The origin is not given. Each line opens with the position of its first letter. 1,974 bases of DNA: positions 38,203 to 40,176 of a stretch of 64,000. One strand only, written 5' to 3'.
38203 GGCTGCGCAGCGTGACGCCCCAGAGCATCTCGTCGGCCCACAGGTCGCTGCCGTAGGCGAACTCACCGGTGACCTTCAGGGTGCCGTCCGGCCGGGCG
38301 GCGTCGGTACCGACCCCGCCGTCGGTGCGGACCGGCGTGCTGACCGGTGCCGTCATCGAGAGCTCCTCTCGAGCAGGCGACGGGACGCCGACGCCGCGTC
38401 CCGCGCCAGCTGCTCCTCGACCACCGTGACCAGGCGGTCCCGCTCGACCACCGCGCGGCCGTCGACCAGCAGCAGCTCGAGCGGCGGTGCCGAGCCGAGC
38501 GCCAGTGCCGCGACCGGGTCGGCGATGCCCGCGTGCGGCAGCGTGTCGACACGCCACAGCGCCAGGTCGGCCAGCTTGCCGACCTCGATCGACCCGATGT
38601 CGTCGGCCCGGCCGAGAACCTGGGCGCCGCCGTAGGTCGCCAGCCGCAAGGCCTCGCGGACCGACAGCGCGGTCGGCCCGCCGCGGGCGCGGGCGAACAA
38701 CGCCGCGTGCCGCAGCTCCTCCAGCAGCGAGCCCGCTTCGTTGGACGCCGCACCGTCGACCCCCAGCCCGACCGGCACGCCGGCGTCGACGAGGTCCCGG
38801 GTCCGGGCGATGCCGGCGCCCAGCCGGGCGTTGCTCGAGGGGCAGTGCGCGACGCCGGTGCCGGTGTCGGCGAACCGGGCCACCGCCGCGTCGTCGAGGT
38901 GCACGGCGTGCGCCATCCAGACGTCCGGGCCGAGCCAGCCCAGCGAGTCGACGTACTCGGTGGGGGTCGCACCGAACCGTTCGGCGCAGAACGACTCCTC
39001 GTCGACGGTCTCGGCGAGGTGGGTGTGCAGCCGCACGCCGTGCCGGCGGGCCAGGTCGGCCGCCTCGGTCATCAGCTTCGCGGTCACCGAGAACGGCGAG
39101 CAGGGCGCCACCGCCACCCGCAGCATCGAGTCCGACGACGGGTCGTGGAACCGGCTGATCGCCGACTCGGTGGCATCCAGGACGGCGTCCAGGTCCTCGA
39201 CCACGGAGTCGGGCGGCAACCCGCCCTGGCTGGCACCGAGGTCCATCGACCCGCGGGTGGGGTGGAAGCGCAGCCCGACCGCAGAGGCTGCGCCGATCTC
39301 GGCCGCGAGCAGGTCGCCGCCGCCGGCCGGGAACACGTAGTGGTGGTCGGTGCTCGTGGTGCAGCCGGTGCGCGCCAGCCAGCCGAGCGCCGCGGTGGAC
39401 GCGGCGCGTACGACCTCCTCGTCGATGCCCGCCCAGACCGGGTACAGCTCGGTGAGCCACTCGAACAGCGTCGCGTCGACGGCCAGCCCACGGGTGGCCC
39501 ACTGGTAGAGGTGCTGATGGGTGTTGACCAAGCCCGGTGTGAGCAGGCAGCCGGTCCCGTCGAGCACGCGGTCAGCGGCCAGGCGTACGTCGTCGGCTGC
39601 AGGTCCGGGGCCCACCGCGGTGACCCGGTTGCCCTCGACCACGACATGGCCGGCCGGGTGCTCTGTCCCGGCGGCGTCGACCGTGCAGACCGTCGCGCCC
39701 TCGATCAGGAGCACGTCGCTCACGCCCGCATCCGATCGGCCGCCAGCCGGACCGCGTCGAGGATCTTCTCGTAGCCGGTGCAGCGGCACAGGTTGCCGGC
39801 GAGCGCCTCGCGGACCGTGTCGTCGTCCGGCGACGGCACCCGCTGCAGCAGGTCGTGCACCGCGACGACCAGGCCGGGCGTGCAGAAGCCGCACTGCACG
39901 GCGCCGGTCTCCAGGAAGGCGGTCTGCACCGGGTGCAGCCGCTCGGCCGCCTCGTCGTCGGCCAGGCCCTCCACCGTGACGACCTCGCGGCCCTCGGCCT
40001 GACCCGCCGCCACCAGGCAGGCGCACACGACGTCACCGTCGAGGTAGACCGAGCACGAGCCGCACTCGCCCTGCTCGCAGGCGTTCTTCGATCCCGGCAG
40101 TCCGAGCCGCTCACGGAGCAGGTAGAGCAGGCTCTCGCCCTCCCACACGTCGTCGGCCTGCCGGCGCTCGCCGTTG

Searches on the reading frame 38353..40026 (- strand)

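Call 26: search_protein_families(library=pfam, proteins=[window:38353-40026:-], max_evalue=0.00001)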
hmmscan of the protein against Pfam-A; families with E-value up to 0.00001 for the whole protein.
window:38353-40026:- (557 aa): 2 families
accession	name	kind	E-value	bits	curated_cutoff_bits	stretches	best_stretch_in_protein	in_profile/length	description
PF01979.26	Amidohydro_1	-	2.4e-58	198.5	25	1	162-494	2-321/345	Amidohydrolase family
PF07969.17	Amidohydro_3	-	2.7e-15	57.3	29.7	1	298-524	253-469/472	Amidohydrolase family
